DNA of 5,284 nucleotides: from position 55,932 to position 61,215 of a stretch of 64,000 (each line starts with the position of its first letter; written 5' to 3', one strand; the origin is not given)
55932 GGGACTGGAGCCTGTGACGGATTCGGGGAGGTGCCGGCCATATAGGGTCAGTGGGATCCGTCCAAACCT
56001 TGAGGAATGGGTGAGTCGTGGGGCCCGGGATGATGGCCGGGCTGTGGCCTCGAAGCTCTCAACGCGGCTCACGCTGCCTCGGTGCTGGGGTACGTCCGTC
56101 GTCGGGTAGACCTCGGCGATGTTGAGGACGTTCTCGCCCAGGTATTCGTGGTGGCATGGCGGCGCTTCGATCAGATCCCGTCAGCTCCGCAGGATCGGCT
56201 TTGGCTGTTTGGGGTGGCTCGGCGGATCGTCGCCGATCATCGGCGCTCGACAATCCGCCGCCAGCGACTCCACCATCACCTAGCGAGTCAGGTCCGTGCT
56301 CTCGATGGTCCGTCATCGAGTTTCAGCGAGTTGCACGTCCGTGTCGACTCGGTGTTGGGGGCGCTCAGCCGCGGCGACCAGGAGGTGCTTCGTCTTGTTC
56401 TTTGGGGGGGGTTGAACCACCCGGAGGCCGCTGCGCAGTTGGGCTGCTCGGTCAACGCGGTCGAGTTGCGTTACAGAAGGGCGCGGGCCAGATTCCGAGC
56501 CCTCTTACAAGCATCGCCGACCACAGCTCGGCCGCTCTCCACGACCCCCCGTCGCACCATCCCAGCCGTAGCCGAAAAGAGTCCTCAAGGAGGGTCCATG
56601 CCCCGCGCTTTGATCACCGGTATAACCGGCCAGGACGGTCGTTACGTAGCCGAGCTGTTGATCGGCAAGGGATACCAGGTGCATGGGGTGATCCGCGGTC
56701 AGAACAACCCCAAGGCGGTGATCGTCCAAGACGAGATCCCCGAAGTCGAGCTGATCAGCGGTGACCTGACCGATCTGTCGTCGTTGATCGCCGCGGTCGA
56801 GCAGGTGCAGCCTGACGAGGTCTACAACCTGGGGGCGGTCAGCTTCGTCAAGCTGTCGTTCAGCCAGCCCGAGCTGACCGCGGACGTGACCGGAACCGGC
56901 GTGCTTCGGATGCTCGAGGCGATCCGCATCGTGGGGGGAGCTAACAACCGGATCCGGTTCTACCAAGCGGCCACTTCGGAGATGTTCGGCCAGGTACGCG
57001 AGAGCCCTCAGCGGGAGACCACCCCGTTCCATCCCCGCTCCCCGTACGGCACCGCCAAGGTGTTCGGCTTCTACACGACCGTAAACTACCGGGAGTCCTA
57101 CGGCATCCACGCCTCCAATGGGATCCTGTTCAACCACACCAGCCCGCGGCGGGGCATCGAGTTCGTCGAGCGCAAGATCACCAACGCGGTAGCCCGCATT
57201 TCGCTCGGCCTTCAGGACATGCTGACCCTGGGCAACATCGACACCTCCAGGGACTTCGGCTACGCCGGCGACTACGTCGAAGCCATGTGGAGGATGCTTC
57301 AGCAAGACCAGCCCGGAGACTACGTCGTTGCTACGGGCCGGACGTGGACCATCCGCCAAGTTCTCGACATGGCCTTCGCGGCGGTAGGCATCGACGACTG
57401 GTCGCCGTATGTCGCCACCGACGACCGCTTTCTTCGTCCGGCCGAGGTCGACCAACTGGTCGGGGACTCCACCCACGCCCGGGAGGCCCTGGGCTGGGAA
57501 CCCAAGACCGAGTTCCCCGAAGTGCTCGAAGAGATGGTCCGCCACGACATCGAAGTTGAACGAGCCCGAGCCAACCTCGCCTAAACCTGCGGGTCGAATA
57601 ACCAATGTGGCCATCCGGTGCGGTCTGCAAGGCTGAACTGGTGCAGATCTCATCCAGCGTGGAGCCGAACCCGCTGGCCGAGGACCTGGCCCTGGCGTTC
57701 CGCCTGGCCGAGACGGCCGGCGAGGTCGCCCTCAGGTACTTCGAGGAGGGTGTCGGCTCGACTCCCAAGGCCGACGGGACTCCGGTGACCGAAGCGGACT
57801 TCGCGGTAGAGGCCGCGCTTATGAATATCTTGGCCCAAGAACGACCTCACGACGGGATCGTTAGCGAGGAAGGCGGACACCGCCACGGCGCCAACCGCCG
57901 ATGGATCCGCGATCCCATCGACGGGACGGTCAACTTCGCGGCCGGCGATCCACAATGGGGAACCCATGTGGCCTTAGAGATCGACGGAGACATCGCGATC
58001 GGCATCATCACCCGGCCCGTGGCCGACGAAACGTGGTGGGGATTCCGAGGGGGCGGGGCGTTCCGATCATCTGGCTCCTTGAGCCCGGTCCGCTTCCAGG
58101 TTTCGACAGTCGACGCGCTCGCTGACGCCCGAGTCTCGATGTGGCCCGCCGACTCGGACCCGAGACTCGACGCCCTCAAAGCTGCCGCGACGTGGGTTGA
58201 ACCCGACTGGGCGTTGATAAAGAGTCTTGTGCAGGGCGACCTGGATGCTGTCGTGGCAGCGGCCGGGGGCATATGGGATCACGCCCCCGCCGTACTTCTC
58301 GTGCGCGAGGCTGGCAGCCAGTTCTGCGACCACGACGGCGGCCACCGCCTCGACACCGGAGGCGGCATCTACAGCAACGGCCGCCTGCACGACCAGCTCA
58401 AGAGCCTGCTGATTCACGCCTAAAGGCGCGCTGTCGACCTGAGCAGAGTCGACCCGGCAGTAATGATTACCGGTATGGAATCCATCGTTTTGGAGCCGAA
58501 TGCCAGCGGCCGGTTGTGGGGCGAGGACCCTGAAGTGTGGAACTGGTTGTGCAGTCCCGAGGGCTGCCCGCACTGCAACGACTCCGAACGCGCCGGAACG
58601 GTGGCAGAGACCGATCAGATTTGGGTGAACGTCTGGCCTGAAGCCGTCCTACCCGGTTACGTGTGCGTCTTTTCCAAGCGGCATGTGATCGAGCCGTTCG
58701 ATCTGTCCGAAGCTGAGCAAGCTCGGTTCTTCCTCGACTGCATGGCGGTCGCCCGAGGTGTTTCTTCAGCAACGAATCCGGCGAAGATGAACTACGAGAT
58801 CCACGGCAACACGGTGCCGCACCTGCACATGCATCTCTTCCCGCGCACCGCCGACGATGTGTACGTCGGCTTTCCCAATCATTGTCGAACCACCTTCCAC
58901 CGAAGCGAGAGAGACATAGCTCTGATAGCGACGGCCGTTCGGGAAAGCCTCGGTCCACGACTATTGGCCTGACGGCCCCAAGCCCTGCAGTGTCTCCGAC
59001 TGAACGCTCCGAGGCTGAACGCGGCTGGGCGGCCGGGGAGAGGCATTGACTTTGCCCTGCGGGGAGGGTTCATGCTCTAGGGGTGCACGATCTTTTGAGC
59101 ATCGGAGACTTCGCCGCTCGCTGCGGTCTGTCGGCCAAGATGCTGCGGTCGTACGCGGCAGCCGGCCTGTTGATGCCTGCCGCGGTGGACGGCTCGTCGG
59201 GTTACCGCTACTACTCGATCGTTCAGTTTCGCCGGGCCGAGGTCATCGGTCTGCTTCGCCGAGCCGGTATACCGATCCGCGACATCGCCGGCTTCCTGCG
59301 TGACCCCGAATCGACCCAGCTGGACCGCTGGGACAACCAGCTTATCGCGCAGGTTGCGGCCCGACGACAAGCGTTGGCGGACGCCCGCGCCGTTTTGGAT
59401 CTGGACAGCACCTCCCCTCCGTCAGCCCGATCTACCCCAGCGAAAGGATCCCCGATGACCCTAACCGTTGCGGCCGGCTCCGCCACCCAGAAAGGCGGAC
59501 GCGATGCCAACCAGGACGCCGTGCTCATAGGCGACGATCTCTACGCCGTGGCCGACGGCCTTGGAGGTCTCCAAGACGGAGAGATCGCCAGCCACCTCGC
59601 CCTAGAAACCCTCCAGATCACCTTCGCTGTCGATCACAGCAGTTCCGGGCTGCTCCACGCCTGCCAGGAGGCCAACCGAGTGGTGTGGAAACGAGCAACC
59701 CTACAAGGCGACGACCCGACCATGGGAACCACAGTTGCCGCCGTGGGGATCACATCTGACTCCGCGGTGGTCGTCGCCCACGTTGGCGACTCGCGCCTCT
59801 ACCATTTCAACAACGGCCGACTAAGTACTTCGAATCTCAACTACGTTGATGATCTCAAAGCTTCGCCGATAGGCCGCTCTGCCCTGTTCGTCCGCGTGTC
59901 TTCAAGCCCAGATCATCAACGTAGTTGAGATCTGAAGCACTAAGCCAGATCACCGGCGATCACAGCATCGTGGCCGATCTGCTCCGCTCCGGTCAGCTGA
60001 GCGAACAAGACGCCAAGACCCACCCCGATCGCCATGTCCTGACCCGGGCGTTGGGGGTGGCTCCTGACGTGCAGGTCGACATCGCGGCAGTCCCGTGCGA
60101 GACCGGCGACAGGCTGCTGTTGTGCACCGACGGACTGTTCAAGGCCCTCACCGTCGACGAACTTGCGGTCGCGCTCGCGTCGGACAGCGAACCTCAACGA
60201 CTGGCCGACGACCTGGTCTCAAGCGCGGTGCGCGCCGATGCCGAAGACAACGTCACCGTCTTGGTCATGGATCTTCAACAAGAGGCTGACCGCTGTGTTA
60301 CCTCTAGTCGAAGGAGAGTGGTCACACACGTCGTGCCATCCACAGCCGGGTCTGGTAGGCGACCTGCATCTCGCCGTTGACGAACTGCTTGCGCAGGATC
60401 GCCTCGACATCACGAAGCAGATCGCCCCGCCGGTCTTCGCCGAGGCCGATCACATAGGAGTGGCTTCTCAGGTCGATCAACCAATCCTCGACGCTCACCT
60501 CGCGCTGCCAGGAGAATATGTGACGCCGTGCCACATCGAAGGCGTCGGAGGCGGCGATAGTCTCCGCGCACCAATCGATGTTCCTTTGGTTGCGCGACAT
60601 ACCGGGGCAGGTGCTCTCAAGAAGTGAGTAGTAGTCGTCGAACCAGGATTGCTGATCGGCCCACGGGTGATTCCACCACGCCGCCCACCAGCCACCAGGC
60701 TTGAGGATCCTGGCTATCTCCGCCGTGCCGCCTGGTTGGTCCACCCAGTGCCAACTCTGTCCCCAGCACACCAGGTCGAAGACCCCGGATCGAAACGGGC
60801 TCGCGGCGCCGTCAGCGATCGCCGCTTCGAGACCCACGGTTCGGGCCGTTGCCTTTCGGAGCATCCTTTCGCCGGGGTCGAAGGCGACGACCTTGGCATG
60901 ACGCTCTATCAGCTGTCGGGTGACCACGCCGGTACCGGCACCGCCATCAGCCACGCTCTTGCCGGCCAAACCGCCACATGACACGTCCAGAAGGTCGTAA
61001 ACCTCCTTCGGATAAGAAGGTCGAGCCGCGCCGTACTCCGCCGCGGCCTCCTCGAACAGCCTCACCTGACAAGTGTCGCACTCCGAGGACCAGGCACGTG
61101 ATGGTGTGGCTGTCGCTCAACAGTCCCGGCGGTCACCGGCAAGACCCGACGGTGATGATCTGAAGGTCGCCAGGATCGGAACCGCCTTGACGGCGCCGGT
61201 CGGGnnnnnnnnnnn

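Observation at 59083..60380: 114-bp MITE inserted into a MerR-HTH::PP2C phosphatase gene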

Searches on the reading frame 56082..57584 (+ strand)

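Call 43: search_protein_families(library=pfam, proteins=[window:56082-57584:+], max_evalue=0.001)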
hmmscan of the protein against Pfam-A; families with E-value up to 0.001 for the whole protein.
window:56082-57584:+ (500 aa): 7 families
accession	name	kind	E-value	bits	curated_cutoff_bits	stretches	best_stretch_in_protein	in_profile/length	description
PF16363.11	GDP_Man_Dehyd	-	1.9e-122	409.3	27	1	177-485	1-332/332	GDP-mannose 4,6 dehydratase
PF01370.27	Epimerase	-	3.9e-62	210.2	20.9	1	176-417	1-240/240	NAD dependent epimerase/dehydratase family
PF08281.18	Sigma70_r4_2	-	9e-10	38.5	25.7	1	87-137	3-53/54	Sigma-70, region 4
PF04321.23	RmlD_sub_bind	-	5.2e-07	29.5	27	1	176-329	3-132/287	RmlD substrate binding domain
PF07638.17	Sigma70_ECF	-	1.8e-06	28.4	21.1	1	44-141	81-182/185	ECF sigma factor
PF05368.20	NmrA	-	6e-06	26.5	27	1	177-243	6-71/298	NmrA-like family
PF04545.22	Sigma70_r4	-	0.00039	20.3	24.1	1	92-139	2-49/50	Sigma-70, region 4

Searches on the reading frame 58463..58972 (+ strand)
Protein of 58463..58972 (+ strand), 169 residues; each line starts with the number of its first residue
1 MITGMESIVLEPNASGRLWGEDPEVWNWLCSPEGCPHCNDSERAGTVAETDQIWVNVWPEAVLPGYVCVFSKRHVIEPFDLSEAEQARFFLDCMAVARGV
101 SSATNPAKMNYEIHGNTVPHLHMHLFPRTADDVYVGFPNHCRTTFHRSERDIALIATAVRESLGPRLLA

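Call 27: find_encoding_contigs(protein=window:58463-58972:+, flank=6000, max_places=10)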
Protein window:58463-58972:+ (169 aa): 1 contig read that carries it; 1 place shown.
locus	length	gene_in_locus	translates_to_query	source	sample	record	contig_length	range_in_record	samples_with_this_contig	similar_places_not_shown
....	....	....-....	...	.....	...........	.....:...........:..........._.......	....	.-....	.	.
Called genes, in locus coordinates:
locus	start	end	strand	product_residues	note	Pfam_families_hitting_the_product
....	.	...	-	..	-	?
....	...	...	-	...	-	-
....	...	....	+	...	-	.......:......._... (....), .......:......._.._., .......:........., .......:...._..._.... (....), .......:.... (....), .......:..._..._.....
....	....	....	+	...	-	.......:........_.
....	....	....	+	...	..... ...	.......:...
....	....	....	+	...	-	?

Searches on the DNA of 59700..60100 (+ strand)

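Call 28: search_dna_similar(query=window:59816-59949:+, collection=plasmids, mode=distant, max_evalue=10, max_rows=20)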
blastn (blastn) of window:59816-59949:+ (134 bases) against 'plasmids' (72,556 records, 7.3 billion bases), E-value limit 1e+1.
Records with a match: 14; places in all: 14; records where one place covers at least 80% of the query: 0.
Best place of each record, by identity: 80-90% 14.
By first word of the organism name: Agrobacterium 10; Rhizobium 2; Streptomyces 1; Nonomuraea 1.
By predicted mobility (MOB-suite, as given by PLSDB): conjugative 11; non-mobilizable 2; mobilizable 1.
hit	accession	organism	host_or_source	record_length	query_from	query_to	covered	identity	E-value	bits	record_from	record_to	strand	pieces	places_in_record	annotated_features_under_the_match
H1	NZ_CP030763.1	Rhizobium leguminosarum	Genomic DNA from Bacterial pure culture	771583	43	80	28%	84.2%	1e+0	39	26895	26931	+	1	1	ATP-binding protein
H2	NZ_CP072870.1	Rhizobium sp. NLR16a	lentil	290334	43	80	28%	84.2%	1e+0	39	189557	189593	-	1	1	ATP-binding protein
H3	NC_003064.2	Agrobacterium fabrum str. C58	-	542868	43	82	30%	80.0%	4e+0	37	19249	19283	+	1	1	qatD: Qat anti-phage system TatD family nuclease QatD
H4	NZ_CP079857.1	Agrobacterium fabrum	-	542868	43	82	30%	80.0%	4e+0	37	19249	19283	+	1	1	qatD: Qat anti-phage system TatD family nuclease QatD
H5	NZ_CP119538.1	Agrobacterium fabrum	-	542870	43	82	30%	80.0%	4e+0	37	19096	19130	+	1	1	qatD: Qat anti-phage system TatD family nuclease QatD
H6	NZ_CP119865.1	Agrobacterium fabrum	-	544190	43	82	30%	80.0%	4e+0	37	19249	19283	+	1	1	qatD: Qat anti-phage system TatD family nuclease QatD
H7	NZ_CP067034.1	Agrobacterium fabrum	-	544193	43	82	30%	80.0%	4e+0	37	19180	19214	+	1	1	qatD: Qat anti-phage system TatD family nuclease QatD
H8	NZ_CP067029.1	Agrobacterium fabrum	-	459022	43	82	30%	80.0%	4e+0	37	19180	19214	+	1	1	qatD: Qat anti-phage system TatD family nuclease QatD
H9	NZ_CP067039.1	Agrobacterium fabrum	-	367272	43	82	30%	80.0%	4e+0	37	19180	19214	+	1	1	qatD: Qat anti-phage system TatD family nuclease QatD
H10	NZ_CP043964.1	Agrobacterium fabrum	Prosopis cineraria,pure bacterial ...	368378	43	82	30%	80.0%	4e+0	37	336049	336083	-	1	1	qatD: Qat anti-phage system TatD family nuclease QatD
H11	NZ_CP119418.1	Agrobacterium fabrum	-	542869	43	82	30%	80.0%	4e+0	37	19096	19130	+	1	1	qatD: Qat anti-phage system TatD family nuclease QatD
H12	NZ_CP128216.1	Agrobacterium fabrum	whole organism,plant root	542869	43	82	30%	80.0%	4e+0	37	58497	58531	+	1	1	Qat anti-phage system TatD family nuclease QatD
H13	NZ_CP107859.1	Streptomyces anulatus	-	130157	65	99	26%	88.6%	1e-1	43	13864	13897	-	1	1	hypothetical protein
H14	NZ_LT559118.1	Nonomuraea gerenzanensis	-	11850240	55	84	22%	86.7%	4e+0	37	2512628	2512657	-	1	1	none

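Call 29: search_rna_families(source=window, start=59700, end=60100, threshold=evalue, max_evalue=1)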
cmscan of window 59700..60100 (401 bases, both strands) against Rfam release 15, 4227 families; matches with E-value up to 1: 0.
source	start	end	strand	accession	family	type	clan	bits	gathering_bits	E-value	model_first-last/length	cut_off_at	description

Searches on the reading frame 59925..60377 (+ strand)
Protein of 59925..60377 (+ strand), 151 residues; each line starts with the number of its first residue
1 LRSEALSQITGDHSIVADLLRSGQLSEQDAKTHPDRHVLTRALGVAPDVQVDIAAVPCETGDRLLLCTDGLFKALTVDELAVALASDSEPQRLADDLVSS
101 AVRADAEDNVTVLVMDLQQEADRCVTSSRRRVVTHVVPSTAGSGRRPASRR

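Call 63: list_cluster_members(proteins=[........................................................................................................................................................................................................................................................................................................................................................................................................, window:59083-59925:+, window:59925-60377:+, window:61365-63506:+, window:30502-31746:+, window:57605-58420:+])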
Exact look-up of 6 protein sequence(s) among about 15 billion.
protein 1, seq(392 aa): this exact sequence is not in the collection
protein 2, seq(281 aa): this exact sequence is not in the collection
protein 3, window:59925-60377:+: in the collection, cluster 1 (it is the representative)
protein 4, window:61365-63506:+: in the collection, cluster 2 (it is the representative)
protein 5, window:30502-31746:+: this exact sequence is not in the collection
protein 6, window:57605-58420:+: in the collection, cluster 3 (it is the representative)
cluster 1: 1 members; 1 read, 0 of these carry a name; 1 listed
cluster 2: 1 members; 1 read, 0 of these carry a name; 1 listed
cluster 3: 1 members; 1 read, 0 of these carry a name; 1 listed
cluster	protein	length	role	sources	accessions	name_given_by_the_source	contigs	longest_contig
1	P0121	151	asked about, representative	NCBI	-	-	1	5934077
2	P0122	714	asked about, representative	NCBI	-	-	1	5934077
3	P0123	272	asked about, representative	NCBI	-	-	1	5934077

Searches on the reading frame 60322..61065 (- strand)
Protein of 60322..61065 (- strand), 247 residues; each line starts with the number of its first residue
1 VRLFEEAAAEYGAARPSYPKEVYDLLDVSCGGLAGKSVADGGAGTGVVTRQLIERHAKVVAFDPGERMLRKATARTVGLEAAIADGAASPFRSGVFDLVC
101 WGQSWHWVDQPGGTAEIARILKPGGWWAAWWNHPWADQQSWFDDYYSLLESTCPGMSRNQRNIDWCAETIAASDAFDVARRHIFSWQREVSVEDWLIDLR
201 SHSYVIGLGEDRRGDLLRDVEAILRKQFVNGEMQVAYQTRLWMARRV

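Call 26: find_encoding_contigs(protein=window:60322-61065:-, flank=6000, max_places=10)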
Protein window:60322-61065:- (247 aa): 1 contig read that carries it; 1 place shown.
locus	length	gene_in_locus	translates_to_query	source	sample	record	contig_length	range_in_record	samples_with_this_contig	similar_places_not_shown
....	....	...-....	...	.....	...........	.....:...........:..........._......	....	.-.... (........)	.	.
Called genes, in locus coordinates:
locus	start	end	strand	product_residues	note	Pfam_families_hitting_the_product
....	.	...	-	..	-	?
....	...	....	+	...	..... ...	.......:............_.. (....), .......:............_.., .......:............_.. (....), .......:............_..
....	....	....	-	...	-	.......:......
